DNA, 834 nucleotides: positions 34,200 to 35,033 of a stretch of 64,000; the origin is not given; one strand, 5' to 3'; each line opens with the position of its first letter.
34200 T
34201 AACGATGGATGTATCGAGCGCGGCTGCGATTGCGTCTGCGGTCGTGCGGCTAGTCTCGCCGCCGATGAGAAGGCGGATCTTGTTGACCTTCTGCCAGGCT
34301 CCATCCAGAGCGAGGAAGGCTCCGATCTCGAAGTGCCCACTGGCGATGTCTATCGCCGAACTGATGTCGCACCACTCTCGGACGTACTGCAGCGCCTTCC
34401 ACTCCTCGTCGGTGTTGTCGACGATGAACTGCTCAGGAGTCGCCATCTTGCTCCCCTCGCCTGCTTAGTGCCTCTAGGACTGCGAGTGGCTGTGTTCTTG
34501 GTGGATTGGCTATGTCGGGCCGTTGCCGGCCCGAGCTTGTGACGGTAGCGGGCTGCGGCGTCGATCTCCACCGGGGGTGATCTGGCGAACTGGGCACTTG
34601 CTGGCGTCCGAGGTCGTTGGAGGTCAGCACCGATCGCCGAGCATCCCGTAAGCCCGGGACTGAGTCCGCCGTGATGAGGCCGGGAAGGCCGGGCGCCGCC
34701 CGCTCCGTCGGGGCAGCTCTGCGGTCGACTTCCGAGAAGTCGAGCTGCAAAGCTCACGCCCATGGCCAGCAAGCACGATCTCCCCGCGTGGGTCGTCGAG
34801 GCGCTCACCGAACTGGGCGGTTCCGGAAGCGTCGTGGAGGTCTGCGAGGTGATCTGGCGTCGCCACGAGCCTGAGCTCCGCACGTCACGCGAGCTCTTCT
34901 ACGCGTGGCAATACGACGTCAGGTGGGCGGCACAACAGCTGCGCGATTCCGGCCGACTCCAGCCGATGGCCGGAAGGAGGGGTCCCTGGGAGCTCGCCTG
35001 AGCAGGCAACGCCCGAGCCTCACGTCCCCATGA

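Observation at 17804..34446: Composite DISARM/Druantia-like locus: a DruH/DruE-like operon faces a PglX-like methyltransferase plus a PLD-SNF2 fusion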

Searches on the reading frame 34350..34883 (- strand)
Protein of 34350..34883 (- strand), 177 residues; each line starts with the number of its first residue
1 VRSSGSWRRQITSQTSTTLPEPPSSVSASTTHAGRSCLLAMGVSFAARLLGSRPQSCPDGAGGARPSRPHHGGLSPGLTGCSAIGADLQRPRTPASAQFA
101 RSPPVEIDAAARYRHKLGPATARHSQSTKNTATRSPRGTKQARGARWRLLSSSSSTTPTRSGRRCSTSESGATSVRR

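Call 87: search_protein_families(library=pfam, proteins=[window:34350-34883:-], max_evalue=0.001)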
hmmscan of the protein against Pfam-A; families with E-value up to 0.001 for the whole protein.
window:34350-34883:- (177 aa): 0 families
